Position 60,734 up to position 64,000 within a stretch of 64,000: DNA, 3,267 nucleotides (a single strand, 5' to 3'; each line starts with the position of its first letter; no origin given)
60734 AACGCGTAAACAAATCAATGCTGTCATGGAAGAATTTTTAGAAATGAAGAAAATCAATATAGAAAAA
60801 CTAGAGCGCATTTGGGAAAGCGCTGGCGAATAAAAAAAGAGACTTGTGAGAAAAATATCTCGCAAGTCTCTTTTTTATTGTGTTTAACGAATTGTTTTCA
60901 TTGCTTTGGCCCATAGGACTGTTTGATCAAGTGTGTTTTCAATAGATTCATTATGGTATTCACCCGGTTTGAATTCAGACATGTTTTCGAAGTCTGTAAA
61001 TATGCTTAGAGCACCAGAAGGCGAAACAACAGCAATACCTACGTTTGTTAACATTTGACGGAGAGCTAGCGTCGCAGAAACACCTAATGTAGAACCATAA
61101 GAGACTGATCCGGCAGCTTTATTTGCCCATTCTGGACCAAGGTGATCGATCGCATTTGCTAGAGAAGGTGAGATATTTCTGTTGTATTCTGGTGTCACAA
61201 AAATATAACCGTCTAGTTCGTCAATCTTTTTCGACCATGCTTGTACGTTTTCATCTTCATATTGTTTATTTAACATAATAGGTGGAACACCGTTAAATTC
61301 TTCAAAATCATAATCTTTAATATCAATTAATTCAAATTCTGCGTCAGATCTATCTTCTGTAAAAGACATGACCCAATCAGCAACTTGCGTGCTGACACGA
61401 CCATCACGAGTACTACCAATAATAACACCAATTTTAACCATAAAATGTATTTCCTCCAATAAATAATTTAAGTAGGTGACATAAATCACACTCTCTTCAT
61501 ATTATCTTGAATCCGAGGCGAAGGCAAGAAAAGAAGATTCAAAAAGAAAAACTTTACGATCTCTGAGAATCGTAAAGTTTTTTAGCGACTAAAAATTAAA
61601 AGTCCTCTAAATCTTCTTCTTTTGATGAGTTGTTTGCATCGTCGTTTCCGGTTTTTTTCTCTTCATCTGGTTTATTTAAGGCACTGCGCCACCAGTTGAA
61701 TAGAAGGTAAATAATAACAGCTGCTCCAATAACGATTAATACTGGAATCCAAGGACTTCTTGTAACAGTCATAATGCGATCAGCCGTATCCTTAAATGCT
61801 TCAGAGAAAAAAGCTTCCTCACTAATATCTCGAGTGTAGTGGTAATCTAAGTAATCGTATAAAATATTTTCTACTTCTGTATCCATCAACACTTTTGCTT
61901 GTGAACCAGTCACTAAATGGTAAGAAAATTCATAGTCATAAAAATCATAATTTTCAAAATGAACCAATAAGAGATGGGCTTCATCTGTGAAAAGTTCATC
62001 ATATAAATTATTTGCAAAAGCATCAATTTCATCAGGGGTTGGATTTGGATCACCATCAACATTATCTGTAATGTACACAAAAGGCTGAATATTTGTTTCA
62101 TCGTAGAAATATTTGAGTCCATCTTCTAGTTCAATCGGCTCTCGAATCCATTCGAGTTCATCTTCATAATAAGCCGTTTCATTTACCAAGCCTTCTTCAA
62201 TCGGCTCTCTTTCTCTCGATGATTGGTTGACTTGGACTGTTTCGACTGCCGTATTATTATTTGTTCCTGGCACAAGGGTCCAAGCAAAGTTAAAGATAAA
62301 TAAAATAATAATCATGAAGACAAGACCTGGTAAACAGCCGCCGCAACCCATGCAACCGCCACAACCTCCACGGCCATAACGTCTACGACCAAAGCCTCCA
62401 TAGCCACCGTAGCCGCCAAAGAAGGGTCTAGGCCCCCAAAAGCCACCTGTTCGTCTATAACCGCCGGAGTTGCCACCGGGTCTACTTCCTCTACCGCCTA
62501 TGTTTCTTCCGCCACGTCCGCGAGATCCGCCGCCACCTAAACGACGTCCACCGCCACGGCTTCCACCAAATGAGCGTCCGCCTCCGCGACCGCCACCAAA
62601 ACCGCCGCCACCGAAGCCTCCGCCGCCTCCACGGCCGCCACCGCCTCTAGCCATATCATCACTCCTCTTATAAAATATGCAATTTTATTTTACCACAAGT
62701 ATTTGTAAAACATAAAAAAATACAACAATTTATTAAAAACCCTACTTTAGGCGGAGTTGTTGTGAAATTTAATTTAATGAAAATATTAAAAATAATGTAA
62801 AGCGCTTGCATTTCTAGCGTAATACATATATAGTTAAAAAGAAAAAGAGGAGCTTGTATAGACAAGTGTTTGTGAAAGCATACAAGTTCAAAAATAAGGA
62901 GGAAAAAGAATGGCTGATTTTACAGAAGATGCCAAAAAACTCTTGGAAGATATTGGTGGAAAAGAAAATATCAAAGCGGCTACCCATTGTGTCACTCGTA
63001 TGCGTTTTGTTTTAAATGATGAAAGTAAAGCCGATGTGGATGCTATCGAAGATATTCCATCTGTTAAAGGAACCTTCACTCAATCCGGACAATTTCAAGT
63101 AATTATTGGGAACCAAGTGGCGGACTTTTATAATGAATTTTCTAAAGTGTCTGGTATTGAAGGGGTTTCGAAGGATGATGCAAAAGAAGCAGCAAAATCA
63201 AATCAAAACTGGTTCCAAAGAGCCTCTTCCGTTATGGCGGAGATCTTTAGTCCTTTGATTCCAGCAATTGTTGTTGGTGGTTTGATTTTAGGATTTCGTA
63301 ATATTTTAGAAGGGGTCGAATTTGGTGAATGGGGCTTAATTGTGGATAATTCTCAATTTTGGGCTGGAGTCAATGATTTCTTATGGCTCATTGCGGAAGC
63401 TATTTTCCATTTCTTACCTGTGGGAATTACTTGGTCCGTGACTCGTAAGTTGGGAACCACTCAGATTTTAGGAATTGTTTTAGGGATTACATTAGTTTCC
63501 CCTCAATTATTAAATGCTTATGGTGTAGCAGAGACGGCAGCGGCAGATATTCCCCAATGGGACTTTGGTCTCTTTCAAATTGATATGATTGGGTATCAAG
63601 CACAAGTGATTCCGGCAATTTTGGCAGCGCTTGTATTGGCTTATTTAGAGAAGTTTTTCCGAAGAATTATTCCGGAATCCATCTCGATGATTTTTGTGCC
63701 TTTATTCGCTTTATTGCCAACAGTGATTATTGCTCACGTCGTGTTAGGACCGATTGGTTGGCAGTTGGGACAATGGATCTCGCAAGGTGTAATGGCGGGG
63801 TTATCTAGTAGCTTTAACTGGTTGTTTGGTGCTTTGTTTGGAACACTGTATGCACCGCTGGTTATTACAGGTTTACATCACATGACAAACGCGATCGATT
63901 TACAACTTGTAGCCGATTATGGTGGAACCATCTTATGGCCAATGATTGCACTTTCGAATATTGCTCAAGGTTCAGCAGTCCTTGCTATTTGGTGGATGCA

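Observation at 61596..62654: Membrane-anchored protein with a ~100-residue eukaryote-like RGG/glycine-arginine domain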

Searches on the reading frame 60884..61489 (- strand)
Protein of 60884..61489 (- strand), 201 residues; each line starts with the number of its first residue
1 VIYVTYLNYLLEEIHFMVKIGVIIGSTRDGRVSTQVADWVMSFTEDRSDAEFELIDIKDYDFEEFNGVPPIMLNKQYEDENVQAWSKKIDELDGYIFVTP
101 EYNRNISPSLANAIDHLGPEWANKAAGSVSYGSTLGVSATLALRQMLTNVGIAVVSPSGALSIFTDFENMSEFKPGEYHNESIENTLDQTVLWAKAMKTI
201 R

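Call 37: search_protein_families(library=pfam, proteins=[window:60884-61489:-], max_evalue=0.001)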
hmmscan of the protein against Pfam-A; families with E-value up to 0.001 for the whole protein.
window:60884-61489:- (201 aa): 2 families
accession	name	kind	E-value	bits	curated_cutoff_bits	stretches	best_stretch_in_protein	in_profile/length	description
PF03358.20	FMN_red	-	9.6e-33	113.3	24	1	18-160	1-146/152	NADPH-dependent FMN reductase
PF02525.22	Flavodoxin_2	-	6.3e-05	23.2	27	1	19-123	2-110/198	Flavodoxin-like fold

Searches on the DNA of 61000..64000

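Call 35: search_rna_families(source=window, start=61000, end=64000, threshold=evalue, max_evalue=1)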
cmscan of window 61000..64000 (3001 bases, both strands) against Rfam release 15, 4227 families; matches with E-value up to 1: 1.
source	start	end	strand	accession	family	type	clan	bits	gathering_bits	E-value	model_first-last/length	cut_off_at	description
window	61544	61588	+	RF03494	mir-4680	Gene; miRNA;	-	22.8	78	0.62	1-69/69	no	mir-4680 microRNA precursor family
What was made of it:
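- Tried and rejected: Rfam scan of 61000-64000 found no RNA element (call 35).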

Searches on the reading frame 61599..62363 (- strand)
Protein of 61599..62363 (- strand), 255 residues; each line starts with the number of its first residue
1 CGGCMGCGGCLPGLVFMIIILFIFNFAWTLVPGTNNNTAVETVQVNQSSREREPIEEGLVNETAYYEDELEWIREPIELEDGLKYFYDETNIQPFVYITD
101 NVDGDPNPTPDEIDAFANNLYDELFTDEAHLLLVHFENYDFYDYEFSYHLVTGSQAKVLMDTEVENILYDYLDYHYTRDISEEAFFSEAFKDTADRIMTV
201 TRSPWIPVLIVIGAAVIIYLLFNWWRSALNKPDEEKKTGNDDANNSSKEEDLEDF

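Call 6: find_homologous_proteins(query=window:61599-62363:-)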
Query seq(255 aa) (255 aa): 415 proteins with E <= 0.001 among 865 candidates; the best 120 are listed.
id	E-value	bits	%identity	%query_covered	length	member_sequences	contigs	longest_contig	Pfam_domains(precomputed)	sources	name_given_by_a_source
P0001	2.0e-169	580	99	100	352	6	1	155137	-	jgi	jgi:hypothetical protein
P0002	3.5e-136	471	79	95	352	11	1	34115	-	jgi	jgi:hypothetical protein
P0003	7.3e-135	467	78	98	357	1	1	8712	-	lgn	-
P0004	8.2e-134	463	76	98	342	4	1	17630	-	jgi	-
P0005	1.8e-132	459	76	96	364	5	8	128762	-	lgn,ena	-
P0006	1.8e-129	449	75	96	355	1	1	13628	-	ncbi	-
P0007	3.7e-127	441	74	94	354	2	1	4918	-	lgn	-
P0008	1.2e-126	440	72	96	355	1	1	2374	-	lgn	-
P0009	3.5e-125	435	73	93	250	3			-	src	-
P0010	4.6e-125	435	79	82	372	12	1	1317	-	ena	-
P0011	6.9e-125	434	73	96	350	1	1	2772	-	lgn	-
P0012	5.7e-124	431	71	96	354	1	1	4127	-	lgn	-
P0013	7.2e-124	431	77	91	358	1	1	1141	-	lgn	-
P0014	8.9e-124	430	70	95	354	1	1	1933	-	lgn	-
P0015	1.9e-123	429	73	96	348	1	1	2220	-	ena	-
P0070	1.2e-65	240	46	95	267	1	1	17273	-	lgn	-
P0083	3.8e-64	235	47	93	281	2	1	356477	-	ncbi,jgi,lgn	-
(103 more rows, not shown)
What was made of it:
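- Family size: 415 hits in the first search (call 6).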

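Call 38: find_encoding_contigs(protein=P0083, flank=3000, max_places=2)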
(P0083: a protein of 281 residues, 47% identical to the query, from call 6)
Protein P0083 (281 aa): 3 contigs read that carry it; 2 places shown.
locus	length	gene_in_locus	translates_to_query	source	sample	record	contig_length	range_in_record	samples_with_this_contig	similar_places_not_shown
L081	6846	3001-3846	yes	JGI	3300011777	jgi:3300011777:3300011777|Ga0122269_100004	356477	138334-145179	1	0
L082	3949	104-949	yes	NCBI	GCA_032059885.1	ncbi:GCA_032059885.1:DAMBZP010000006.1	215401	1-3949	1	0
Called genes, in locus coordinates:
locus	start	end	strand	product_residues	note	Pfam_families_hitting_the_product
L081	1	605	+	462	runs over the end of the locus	PF00704:Glyco_hydro_18, PF07833:Cu_amine_oxidN1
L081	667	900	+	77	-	PF13783:DUF4177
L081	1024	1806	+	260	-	-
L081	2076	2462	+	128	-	PF02698:DUF218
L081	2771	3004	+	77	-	-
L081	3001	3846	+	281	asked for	-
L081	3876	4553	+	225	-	PF04012:PspA_IM30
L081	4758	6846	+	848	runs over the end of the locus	PF03706:LPG_synthase_TM, PF09924:LPG_synthase_C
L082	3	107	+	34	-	?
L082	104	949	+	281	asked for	-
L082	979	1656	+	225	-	PF04012:PspA_IM30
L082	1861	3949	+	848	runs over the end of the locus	PF03706:LPG_synthase_TM, PF09924:LPG_synthase_C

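Call 39: find_encoding_contigs(protein=P0070, flank=3000, max_places=2)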
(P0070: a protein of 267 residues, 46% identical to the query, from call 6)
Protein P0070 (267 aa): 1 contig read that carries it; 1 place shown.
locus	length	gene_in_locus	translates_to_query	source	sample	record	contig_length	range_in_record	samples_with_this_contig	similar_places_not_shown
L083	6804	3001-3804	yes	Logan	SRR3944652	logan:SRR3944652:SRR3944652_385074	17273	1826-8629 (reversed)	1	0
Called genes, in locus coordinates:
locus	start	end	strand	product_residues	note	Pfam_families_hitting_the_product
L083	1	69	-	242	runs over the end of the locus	PF00230:MIP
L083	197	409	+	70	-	-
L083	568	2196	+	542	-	PF00005:ABC_tran, PF02463:SMC_N (faint), PF13304:AAA_21 (faint), PF12848:ABC_tran_Xtn, PF00005:ABC_tran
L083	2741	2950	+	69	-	-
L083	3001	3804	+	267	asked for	-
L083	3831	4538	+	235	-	PF04012:PspA_IM30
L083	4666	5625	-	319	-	PF00294:PfkB, PF08543:Phos_pyr_kin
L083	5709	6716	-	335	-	PF13793:Pribosyltran_N, PF00156:Pribosyltran, PF14572:Pribosyl_synth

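Call 67: search_protein_representatives(protein=window:61599-62363:-)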
Query: 255 residues. Proteins with E-value up to 0.001 (for the whole library): 1039; up to 1e-10: 747; up to 1e-30: 192. The best 150 are listed.
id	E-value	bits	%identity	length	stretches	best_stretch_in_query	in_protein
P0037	3.2e-112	390.7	71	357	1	2-236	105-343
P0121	6.4e-64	232.4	47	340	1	2-245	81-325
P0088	7.0e-64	232.3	50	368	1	6-238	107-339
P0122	1.4e-62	228.1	44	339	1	3-254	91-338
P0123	6.2e-61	222.6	49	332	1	2-239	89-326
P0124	7.3e-57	209.3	53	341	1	5-200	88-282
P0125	2.2e-55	204.4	42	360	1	3-244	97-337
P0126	5.0e-55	203.3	53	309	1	47-229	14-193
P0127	5.9e-53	196.5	45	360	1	3-233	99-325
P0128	1.3e-52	195.3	45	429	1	8-235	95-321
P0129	1.4e-52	195.2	42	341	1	2-236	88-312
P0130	3.1e-51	190.9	48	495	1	39-229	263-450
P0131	1.8e-50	188.3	42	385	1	2-236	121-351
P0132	2.0e-49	184.9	44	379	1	6-241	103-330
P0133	2.0e-49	184.9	44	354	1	5-229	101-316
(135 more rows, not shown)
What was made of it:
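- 1039 clusters at 50% identity with E<=1e-3, 747 with E<=1e-10 (call 67).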

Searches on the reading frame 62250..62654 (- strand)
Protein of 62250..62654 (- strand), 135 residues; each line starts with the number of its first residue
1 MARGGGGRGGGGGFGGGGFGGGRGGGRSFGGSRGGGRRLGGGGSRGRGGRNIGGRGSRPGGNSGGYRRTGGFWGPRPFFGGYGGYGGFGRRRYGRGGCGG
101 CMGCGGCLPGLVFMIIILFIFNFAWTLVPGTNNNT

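Call 70: predict_structure(alignment_id=A3)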
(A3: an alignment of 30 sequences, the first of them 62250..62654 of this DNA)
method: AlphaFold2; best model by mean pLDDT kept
length: 135 residues; sequences in the alignment: 30
mean_pLDDT: 51.0   pTM: 0.22
mean pLDDT of the five models: 51.0, 49.4, 48.9, 47.7, 46.5
residues with pLDDT >= 90: 12; 70-90: 9; 50-70: 11; < 50: 103
segments of 3 or more residues with pLDDT < 50: 1-3, 5-75, 77-90, 92-104
pLDDT, mean of each block of 10 residues (from residue 1): 44 41 43 42 41 40 42 45 43 46 59 94 82 58
secondary structure, 60 per line:
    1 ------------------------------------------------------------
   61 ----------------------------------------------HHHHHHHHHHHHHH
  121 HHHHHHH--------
elements in order: H107-127
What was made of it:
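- The strand disappears (pLDDT~42) when only residues 1-135 are modelled (call 70).
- Tried and rejected: The strand vanished (call 70), so the full-length prediction is context-dependent and remains unexplained.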
